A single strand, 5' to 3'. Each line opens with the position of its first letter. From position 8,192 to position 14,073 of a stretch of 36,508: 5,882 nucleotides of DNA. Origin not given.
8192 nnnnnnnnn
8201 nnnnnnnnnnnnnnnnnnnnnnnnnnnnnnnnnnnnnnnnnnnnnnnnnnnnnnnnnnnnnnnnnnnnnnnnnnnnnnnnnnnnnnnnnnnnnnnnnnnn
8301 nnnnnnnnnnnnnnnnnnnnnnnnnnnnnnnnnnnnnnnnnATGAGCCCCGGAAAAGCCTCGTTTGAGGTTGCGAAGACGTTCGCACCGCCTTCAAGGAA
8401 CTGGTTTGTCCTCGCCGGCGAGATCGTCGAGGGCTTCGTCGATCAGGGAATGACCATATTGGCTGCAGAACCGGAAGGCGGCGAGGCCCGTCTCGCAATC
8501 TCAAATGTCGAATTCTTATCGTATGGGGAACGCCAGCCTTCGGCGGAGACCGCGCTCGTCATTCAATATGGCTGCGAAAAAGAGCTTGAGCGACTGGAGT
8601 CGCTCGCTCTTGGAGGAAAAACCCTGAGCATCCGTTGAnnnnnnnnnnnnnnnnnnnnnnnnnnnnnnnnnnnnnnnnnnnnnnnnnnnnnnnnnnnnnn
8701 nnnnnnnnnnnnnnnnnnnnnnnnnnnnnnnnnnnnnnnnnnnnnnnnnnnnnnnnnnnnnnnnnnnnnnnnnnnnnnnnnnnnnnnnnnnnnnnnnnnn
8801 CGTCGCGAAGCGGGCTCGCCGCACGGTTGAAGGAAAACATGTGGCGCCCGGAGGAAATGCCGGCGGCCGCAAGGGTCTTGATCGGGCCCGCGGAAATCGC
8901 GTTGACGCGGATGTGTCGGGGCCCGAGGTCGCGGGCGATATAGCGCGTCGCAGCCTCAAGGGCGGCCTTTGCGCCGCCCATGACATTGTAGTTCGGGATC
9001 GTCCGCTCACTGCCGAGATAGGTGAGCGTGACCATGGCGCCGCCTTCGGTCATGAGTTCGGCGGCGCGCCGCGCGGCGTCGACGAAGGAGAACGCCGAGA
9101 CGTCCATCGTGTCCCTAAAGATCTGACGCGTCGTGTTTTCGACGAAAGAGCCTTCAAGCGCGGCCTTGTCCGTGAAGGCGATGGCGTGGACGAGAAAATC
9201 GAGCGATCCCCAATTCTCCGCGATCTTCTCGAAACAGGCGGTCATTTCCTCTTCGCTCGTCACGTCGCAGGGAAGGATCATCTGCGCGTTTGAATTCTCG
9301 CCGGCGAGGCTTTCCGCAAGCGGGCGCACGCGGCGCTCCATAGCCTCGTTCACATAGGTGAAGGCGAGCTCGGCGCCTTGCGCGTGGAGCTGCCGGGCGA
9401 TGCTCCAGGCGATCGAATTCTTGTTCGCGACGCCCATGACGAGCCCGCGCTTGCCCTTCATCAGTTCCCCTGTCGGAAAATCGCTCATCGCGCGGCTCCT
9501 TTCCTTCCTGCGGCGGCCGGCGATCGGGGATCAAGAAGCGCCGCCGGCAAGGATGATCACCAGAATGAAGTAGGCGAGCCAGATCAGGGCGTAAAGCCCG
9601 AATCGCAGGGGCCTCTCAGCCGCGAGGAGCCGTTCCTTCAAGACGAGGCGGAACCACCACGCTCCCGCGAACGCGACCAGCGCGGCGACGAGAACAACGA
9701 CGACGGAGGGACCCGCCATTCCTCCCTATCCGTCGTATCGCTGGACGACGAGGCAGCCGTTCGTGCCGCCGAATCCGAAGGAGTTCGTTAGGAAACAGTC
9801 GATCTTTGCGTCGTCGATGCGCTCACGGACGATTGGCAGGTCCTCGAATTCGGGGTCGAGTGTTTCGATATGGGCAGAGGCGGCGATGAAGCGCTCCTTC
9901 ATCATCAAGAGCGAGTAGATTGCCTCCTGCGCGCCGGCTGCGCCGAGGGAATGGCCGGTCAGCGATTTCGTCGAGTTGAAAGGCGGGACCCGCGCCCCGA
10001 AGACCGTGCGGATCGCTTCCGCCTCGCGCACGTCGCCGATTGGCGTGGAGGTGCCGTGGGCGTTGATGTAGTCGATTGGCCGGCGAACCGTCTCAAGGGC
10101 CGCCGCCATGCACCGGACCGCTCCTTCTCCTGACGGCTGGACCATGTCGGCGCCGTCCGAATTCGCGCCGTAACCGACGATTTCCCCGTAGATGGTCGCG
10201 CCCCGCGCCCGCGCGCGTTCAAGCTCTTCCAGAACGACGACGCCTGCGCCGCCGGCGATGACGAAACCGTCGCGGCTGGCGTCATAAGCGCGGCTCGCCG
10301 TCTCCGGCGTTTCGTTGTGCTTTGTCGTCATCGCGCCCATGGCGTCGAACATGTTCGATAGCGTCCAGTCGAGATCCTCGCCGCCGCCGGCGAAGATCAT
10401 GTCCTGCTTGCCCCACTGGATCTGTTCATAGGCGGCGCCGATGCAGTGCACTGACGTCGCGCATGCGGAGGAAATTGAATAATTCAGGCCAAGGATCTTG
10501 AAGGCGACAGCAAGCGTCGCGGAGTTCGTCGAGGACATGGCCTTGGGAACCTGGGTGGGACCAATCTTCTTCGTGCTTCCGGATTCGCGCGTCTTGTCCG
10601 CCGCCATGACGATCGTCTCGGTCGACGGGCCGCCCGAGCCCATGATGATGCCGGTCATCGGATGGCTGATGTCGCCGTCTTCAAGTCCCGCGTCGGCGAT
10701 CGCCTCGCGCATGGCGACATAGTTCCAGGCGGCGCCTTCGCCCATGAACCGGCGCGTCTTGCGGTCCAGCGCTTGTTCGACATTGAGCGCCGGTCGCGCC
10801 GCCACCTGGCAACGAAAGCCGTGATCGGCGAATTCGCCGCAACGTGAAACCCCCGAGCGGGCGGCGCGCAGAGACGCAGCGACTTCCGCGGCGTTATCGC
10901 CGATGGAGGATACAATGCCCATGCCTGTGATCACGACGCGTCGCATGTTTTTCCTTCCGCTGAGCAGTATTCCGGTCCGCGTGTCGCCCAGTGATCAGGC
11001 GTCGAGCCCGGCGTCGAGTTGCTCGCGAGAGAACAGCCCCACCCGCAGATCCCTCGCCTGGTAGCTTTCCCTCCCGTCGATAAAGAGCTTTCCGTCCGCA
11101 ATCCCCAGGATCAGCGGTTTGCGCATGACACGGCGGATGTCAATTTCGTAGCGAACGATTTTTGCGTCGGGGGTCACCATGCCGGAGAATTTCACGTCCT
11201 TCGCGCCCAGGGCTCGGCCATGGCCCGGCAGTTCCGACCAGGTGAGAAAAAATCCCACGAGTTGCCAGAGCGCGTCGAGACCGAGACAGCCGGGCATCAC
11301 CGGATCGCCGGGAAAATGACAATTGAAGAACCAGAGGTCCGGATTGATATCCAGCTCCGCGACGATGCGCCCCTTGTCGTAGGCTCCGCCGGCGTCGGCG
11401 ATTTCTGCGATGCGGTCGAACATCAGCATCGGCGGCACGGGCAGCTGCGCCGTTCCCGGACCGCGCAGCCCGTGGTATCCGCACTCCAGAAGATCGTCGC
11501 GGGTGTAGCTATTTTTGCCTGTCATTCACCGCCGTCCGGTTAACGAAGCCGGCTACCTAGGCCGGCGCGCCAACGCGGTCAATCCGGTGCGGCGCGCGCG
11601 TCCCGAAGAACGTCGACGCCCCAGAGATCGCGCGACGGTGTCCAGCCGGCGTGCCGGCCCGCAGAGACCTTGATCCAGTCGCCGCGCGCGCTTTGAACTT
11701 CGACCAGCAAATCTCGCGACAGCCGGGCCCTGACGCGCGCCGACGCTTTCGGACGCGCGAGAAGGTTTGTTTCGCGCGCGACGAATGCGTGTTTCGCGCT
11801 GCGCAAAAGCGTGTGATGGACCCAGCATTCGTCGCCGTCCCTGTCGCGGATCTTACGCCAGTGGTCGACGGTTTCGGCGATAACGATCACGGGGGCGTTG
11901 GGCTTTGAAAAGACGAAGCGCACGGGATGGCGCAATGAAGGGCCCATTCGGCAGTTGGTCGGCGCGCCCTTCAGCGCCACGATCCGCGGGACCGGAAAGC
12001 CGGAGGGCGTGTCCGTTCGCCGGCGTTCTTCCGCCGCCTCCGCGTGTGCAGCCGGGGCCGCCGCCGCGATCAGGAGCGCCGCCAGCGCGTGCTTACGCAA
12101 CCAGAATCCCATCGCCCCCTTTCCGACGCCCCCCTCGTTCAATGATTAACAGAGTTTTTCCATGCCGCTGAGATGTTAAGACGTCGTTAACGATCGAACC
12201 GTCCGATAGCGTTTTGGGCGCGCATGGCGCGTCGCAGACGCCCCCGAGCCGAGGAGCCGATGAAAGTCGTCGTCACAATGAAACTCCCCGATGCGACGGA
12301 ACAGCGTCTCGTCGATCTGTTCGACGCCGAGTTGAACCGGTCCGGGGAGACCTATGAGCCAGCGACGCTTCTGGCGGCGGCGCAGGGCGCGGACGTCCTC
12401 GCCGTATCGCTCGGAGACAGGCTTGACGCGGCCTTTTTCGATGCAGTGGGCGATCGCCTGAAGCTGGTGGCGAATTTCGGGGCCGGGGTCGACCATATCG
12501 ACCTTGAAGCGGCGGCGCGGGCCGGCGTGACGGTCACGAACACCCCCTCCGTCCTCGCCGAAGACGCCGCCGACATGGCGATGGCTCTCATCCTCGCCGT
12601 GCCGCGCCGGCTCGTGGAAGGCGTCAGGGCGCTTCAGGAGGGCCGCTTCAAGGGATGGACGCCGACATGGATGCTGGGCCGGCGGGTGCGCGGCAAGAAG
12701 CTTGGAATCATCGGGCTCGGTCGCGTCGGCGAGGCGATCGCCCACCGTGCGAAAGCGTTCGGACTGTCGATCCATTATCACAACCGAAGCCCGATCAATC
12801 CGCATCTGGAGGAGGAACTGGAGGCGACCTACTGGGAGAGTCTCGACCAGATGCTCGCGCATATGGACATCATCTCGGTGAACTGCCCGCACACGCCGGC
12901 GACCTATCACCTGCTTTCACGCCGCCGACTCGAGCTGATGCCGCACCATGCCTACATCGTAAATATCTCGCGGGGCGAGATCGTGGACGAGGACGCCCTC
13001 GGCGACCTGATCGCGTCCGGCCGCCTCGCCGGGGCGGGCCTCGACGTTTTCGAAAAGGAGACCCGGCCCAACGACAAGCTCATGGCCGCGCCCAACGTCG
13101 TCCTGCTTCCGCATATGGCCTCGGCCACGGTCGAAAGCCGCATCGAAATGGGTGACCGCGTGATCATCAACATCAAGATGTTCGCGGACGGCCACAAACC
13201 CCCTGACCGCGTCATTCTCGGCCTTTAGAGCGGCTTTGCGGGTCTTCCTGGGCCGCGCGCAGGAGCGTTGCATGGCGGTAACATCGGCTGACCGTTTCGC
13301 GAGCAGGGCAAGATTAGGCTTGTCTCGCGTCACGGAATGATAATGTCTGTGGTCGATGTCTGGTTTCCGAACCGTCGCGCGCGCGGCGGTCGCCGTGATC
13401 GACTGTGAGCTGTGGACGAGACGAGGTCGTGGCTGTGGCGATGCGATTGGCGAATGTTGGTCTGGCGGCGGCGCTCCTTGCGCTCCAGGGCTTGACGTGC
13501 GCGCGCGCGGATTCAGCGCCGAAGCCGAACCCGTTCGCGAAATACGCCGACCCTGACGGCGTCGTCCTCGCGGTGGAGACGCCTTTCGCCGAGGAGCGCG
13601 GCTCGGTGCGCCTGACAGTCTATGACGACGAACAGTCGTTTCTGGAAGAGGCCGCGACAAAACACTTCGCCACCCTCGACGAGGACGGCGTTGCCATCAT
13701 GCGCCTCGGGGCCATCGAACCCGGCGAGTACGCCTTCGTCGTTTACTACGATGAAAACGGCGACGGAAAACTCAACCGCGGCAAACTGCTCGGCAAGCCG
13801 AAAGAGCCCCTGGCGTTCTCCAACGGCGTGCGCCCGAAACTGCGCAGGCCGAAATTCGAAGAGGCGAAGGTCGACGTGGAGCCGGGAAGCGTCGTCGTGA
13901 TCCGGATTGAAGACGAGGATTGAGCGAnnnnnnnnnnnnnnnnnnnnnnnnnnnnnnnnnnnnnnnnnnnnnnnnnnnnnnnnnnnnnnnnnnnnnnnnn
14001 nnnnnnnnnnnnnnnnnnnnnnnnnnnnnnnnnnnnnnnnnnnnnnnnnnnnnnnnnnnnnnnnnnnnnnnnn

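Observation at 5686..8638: Low-GC three-gene module (dynamin-like GTPase, helical partner, small beta-rich protein) among housekeeping genes: candidate undescribed GTPase system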

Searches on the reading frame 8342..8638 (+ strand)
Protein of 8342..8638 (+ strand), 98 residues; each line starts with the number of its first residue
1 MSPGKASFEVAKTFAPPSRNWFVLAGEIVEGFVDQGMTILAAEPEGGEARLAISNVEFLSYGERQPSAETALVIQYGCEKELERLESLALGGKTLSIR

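Call 3: search_protein_families(library=pfam, proteins=[window:8342-8638:+], max_evalue=1)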
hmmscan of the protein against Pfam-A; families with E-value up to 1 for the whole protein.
window:8342-8638:+ (98 aa): 0 families

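Call 4: search_protein_families(library=padloc, proteins=[window:8342-8638:+], max_evalue=1)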
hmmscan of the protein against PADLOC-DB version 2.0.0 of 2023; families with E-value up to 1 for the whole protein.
window:8342-8638:+ (98 aa): 0 families

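Call 5: search_protein_families(library=ncbifam, proteins=[window:8342-8638:+], max_evalue=1)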
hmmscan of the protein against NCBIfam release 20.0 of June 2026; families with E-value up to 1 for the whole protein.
window:8342-8638:+ (98 aa): 2 families
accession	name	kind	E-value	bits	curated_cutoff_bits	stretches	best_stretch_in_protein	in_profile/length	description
NF004967.0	PRK06321.1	equivalog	0.05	12.5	751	1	22-67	213-258/472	replicative DNA helicase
NF007856.0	PRK10565.1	equivalog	0.17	10.4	703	1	4-31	46-73/510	bifunctional ADP-dependent NAD(P)H-hydrate dehydratase/NAD(P)H-hydrate epimerase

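Call 24: find_homologous_proteins(query=window:8342-8638:+, max_evalue=0.1)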
Query window:8342-8638:+ (98 aa): 1 proteins with E <= 0.1 among 8 candidates.
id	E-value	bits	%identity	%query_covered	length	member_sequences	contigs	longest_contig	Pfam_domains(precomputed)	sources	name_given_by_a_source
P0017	4.6e-56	205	100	100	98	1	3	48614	-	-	-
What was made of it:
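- No homologue at all (call 24).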

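Call 73: search_protein_families(library=phrogs, proteins=[window:8342-8638:+], max_evalue=0.1)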
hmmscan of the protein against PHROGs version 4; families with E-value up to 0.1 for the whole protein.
window:8342-8638:+ (98 aa): 0 families

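Call 74: search_solved_structures(query=window:8342-8638:+, max_evalue=10)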
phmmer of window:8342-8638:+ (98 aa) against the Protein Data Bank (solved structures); distinct sequences matched with E-value up to 10: 2.
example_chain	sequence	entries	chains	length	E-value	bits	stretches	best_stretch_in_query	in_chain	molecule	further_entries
3fww_A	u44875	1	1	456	0.89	13.2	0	5-57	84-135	Bifunctional protein glmU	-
4fce_A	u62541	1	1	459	0.91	13.2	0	5-57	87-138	Bifunctional protein GlmU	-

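Call 76: find_encoding_contigs(protein=P0017, flank=3000, max_places=5)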
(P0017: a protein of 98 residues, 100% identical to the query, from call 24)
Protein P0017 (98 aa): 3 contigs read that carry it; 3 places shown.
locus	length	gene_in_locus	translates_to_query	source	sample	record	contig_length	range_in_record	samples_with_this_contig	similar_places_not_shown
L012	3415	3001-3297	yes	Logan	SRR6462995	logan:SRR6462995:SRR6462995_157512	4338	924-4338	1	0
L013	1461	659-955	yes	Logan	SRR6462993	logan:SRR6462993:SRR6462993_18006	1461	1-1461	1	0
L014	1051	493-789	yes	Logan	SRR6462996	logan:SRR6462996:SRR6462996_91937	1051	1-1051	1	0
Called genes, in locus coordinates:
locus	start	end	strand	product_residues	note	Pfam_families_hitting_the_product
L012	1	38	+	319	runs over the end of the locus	?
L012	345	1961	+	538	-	-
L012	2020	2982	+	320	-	-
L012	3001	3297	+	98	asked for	-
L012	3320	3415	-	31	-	?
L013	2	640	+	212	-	?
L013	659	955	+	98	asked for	-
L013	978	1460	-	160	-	?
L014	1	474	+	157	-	?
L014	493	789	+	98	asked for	-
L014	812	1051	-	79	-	?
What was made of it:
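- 8324..8660 (.): 337-bp stretch between the B stop and the fabI stop carrying ORF C (8342-8638, +). It is strain-specific and NOT part of the conserved module. C has no homologue among 5.8e9 proteins other than identical copies in three assemblies of one project (calls 24, 76).
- The identical sequence was recovered in three further assemblies (call 76). The three extra copies come from one sequencing project and are the same strain (call 76).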

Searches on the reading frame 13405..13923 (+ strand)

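Call 79: search_protein_families(library=pfam, proteins=[window:13405-13923:+], max_evalue=0.00001)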
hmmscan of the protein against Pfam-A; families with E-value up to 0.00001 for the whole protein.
window:13405-13923:+ (172 aa): 1 family
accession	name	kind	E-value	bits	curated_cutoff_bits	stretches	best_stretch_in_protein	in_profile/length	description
PF09912.14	DUF2141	-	1.3e-21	77.1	24.4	1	62-162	7-108/112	Uncharacterized protein conserved in bacteria (DUF2141)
